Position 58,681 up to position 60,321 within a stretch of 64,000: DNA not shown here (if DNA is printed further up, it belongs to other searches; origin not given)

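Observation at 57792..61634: Coupling protein appears split (membrane protein plus soluble ATPase), followed by an HD-domain protein with a TM anchor as candidate relaxase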

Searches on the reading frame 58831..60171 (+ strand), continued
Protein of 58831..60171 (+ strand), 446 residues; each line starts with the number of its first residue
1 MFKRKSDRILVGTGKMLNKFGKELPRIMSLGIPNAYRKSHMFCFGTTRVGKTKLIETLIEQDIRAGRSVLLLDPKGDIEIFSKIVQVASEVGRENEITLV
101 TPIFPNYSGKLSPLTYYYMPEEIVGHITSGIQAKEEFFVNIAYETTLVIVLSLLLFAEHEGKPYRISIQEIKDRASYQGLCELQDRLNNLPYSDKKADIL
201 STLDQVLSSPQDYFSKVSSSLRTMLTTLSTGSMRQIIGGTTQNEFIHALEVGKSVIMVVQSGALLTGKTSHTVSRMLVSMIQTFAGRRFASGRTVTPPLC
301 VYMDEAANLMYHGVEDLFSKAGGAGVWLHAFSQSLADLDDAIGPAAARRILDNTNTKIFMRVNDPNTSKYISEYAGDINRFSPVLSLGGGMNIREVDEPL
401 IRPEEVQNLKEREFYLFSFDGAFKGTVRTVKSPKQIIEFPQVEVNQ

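Call 60: search_protein_families(library=pfam, proteins=[L004:10238-12640:+, L003:11271-11639:+], max_evalue=0.01)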
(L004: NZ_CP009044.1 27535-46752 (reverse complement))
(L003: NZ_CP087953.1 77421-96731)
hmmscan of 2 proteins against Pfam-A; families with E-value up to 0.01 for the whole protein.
L004:10238-12640:+ (800 aa): 4 families
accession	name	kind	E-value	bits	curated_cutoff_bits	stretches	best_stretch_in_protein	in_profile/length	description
PF00990.26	GGDEF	-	6.2e-34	117.5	23.8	1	420-567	12-161/161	Diguanylate cyclase, GGDEF domain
PF01966.28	HD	-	1.7e-05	25.5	22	1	226-321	2-91/116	HD domain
PF22335.1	Cas10-Cmr2_palm2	-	2.7e-05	24.7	27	1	473-568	48-132/133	Cas10/Cmr2, second palm domain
PF24898.2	GGDEF_GdpP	-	0.005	17.6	30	0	449-575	3-123/126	Cyclic-di-AMP phosphodiesterase GdpP-like, GGDEF domain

L003:11271-11639:+ (122 aa): 0 families

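Call 102: list_cluster_members(proteins=[P0001, P0101, window:58831-60171:+])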
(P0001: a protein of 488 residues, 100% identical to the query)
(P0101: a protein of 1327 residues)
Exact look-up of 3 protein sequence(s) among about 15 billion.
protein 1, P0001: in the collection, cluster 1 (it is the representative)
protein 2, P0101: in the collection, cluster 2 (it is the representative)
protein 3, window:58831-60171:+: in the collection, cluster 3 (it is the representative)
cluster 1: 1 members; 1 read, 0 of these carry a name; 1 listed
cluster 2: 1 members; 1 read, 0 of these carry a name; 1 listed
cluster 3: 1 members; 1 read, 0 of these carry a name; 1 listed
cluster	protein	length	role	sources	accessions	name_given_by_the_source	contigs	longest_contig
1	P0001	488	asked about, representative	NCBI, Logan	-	-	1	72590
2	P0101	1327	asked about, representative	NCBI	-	-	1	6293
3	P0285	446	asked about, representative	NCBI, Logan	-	-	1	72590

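Call 108: get_annotated_region(hit=H9, flank=7000)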
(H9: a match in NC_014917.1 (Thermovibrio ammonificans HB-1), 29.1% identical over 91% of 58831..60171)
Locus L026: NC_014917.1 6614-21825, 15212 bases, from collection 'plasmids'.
description: Thermovibrio ammonificans HB-1 plasmid pTHEAM01, complete sequence
organism: Thermovibrio ammonificans HB-1 (NCBI taxid 648996)
taxonomy: Bacteria; Aquificota; Aquificia; Desulfurobacteriales; Desulfurobacteriaceae; Thermovibrio; Thermovibrio ammonificans; Thermovibrio ammonificans HB-1
host: -; source: walls of an active deep-sea hydrothermal vent chimney on the East Pacific Rise at 9 degrees 50' N; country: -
typing (MOB-suite, as given by PLSDB): non-mobilizable; mating-pair formation MPF_F
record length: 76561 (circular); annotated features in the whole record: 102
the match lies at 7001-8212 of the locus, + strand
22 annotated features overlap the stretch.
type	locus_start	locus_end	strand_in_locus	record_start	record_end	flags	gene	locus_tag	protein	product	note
CDS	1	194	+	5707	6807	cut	-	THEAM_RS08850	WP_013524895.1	hypothetical protein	-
CDS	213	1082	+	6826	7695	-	-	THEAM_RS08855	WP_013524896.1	S4 domain-containing protein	-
CDS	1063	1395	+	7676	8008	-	-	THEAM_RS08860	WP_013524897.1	hypothetical protein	-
CDS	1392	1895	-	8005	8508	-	-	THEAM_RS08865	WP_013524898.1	hypothetical protein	-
CDS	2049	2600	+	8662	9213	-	-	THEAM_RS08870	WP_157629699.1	hypothetical protein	-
CDS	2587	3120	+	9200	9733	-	-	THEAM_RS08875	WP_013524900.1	hypothetical protein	-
CDS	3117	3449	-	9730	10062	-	-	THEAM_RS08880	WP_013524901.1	hypothetical protein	-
CDS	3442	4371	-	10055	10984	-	-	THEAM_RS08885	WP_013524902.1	ParM/StbA family protein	GO:0030541 - plasmid partitioning [Evidence IEA]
CDS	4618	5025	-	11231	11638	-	-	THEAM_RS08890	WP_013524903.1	hypothetical protein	-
CDS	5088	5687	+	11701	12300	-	-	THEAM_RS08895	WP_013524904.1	hypothetical protein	-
CDS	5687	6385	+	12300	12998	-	-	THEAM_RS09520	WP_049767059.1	GGDEF domain-containing protein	-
CDS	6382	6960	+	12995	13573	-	-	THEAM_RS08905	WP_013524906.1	EAL domain-containing protein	-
CDS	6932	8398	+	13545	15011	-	-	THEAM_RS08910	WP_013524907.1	TraM recognition domain-containing protein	-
CDS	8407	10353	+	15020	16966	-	topA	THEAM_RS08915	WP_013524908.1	type I DNA topoisomerase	GO:0006260 - DNA replication [Evidence IEA]; GO:0006265 - DNA topological change [Evidence IEA]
CDS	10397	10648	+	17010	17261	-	-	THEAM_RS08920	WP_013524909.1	hypothetical protein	-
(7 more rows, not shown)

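Call 110: search_solved_structures(query=L026:8407-10353:+, max_evalue=0.00001)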
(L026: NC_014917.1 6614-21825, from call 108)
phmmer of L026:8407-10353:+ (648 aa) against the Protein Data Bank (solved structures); distinct sequences matched with E-value up to 0.00001: 32.
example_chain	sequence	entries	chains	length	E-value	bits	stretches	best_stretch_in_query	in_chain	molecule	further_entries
2gai_A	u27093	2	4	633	4.3e-111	375.9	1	3-525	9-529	DNA topoisomerase I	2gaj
6ozw_A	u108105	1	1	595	4.8e-111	375.7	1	2-529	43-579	DNA topoisomerase 1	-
1cy0_A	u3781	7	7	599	6.4e-110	372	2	54-528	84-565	DNA TOPOISOMERASE I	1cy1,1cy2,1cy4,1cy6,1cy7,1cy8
3px7_A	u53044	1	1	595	2.9e-109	369.9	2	54-528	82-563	DNA topoisomerase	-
4rul_A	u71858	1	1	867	2.9e-109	369.9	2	54-528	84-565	DNA topoisomerase 1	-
3pwt_A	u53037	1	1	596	2.9e-109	369.9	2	54-528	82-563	DNA topoisomerase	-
9gda_F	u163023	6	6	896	3.2e-109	369.7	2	54-528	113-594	DNA topoisomerase 1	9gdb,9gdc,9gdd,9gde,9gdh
1ecl_A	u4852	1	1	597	4.3e-109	369.3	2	54-528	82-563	ESCHERICHIA COLI TOPOISOMERASE I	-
1mw8_X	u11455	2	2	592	6.8e-109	368.6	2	54-528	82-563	DNA Topoisomerase I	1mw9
6pcm_A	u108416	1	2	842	1e-103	351.5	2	221-521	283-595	DNA topoisomerase 1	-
8tfg_A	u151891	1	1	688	2.6e-100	340.3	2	227-520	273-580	DNA topoisomerase 1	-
5d5h_A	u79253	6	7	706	2.9e-100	340.1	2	227-520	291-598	DNA topoisomerase 1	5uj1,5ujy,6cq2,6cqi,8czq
1gl9_B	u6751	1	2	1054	8.1e-61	209.8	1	65-531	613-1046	REVERSE GYRASE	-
1gku_B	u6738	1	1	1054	8.1e-61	209.8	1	65-531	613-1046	REVERSE GYRASE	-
7fse_A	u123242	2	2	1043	9.3e-55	189.8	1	73-539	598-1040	Reverse gyrase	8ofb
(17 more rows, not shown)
